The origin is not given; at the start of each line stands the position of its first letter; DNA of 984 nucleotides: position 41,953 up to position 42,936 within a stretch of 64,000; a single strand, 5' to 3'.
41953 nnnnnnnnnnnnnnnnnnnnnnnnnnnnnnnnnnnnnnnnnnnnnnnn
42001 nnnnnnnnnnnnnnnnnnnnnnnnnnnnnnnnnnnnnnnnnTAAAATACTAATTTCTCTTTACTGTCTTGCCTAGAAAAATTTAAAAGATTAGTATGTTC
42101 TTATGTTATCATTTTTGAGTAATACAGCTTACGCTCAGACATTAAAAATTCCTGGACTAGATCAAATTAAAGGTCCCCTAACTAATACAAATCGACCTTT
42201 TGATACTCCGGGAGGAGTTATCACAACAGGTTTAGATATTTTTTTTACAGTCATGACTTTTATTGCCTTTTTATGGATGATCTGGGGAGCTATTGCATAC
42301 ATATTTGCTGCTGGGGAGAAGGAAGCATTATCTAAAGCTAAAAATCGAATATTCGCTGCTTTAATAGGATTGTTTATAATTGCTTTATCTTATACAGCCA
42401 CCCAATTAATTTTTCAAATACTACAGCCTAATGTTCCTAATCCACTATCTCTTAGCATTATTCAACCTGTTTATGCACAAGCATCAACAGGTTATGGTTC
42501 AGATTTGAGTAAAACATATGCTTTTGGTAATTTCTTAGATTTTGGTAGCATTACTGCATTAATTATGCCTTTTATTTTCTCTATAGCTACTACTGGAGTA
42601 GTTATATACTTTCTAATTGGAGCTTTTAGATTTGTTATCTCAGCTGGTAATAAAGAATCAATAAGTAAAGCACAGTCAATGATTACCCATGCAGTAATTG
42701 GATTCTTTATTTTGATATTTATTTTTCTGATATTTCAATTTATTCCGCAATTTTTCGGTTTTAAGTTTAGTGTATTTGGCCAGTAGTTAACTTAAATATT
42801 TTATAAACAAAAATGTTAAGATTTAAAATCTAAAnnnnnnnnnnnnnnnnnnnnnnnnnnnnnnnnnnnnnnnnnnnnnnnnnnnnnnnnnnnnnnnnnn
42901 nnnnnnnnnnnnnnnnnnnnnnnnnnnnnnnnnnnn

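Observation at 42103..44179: Five consecutive VirB2/TrbC-like pilin-fold genes, one an internal tandem duplication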

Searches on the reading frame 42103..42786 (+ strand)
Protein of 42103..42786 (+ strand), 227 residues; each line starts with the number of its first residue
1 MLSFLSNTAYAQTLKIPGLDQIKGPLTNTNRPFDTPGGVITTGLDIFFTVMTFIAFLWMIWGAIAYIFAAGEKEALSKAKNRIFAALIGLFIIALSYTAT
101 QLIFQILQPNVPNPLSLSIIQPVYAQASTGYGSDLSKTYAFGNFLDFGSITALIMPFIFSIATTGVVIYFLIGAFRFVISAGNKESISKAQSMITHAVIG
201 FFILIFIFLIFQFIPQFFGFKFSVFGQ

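Call 3: search_protein_families(library=pfam, proteins=[window:42103-42786:+], max_evalue=1)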
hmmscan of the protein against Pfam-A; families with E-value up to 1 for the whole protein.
window:42103-42786:+ (227 aa): 2 families
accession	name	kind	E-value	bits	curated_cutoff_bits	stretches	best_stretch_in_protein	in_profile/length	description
PF18895.5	T4SS_pilin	-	4.6e-07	30.2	26.6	2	45-96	14-64/71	Type IV secretion system pilin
PF24668.1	KH_Vigilin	-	0.15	12.1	27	0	70-87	30-47/50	Vigilin KH domain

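Call 21: find_homologous_proteins(query=window:42103-42786:+, max_evalue=0.001)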
Query window:42103-42786:+ (227 aa): 12 proteins with E <= 0.001 among 639 candidates.
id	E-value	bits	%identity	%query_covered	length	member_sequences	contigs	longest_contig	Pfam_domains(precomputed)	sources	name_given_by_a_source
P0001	4.2e-138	476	100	100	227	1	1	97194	PF18895.6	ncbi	-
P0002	2.0e-51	193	50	93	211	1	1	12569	PF18895.6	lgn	-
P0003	4.4e-49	185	52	83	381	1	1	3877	PF18895.6,PF00041.28,PF16656.12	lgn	-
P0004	5.0e-34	136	41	81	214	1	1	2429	PF18895.6,PF06664.18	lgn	-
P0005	8.7e-8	50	34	41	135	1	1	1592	PF18895.6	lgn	-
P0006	1.9e-7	49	34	41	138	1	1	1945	PF18895.6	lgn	-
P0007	2.0e-7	49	32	46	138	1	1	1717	PF18895.6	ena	-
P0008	3.0e-6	45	36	32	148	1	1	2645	PF18895.6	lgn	-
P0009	4.1e-6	45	41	24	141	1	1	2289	PF18895.6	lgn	-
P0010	6.6e-6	44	37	33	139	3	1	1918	PF18895.6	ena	-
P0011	2.3e-5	42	43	22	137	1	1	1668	PF18895.6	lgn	-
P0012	2.7e-4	39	30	49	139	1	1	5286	PF18895.6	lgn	-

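Call 22: find_encoding_contigs(protein=P0001, flank=10000, max_places=3)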
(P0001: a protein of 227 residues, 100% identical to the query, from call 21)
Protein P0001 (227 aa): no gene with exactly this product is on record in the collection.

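Call 23: find_encoding_contigs(protein=P0002, flank=10000, max_places=3)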
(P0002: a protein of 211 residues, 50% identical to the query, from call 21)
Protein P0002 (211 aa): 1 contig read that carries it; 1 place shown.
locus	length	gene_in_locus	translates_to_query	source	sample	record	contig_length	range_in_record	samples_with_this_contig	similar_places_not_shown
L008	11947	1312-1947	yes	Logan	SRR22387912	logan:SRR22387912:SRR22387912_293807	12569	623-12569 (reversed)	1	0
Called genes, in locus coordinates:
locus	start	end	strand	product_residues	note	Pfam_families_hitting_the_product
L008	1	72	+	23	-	?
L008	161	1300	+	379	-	PF18895:T4SS_pilin (weak)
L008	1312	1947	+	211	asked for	PF18895:T4SS_pilin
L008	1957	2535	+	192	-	PF18895:T4SS_pilin (weak)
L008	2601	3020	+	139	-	PF18895:T4SS_pilin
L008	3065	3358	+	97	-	-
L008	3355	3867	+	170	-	-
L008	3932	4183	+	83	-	PF04014:MazE_antitoxin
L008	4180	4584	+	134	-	PF01850:PIN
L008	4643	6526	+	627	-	-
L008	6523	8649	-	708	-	-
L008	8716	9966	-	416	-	-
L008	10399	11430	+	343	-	PF12666:PrgI, PF13620:CarboxypepD_reg (weak)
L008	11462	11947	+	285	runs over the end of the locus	PF26593:TraC-like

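Call 26: find_encoding_contigs(protein=P0003, flank=5000, max_places=2)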
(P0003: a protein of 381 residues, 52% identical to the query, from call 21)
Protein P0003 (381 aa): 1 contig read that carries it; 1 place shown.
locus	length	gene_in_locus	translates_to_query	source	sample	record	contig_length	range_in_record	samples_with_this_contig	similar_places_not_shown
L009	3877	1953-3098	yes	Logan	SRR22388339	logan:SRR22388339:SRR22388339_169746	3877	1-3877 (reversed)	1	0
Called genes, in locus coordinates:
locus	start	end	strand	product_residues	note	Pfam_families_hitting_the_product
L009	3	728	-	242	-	?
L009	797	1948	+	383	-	PF18895:T4SS_pilin (weak)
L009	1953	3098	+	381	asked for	PF16656:Pur_ac_phosph_N (weak), PF00041:fn3 (weak), PF18895:T4SS_pilin (weak)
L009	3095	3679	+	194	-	PF18895:T4SS_pilin (weak)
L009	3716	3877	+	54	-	?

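Call 56: search_protein_representatives(protein=window:42103-42786:+)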
Query: 227 residues. Proteins with E-value up to 0.001 (for the whole library): 3191; up to 1e-10: 141; up to 1e-30: 11. The best 150 are listed.
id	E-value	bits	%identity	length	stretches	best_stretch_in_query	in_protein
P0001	1.3e-138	476.3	100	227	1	1-227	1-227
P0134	2.2e-56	207.6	46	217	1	10-225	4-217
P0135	3.6e-47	177.5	43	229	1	21-225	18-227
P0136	1.4e-45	172.3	49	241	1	33-225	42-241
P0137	2.6e-45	171.4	44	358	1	32-226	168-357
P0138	1.6e-33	132.9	42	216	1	18-220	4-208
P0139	1.6e-33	132.9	42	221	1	14-219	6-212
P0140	5.4e-33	131.1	42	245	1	10-220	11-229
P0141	4.1e-32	128.3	38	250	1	15-220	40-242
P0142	5.0e-31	124.7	35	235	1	30-224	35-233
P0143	8.9e-31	123.9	40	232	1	13-218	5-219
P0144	2.0e-28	116.2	35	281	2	3-128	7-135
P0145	2.7e-27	112.5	38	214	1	22-222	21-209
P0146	4.4e-26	108.6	42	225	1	45-226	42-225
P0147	1.2e-25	107.1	29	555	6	165-218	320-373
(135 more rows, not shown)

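Call 69: search_protein_families(library=ncbifam, proteins=[window:42103-42786:+], max_evalue=0.1)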
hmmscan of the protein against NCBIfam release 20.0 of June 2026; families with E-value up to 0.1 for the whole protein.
window:42103-42786:+ (227 aa): 1 family
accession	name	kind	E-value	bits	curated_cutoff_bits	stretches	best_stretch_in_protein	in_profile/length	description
NF045849.1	ICE_MMCAP2_0565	equivalog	2.2e-08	33.6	40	2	37-106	10-79/80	Mbov_0395 family pilin-like conjugal transfer protein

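Call 75: predict_structure(alignment_id=A5)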
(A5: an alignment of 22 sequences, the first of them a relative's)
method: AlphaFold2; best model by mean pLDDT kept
length: 227 residues; sequences in the alignment: 22
mean_pLDDT: 72.9   pTM: 0.64
mean pLDDT of the five models: 72.9, 71.9, 70.9, 70.8, 67.5
residues with pLDDT >= 90: 67; 70-90: 74; 50-70: 39; < 50: 47
segments of 3 or more residues with pLDDT < 50: 1-7, 10-12, 26-28, 115-129, 131-144
pLDDT, mean of each block of 10 residues (from residue 1): 47 53 52 72 81 91 92 92 93 88 70 47 43 43 56 80 89 92 92 90 89 70 51
secondary structure, 60 per line:
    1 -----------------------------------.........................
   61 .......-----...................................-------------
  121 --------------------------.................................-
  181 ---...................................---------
elements in order: H36-67 H73-107 H147-179 H184-218

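Call 79: list_cluster_members(proteins=[P0001, P0132, P0013])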
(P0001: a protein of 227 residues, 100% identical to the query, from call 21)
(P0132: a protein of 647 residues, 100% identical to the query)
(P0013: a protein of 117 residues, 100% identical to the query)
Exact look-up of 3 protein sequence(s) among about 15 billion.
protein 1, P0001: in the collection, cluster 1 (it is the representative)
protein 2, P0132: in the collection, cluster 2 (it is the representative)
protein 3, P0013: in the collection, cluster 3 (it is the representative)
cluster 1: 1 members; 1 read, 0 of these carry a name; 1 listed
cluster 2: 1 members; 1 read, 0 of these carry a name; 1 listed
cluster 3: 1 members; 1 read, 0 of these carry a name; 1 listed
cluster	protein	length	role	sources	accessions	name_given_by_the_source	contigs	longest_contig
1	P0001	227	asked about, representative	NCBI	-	-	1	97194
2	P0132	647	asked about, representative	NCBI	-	-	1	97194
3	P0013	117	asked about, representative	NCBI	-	-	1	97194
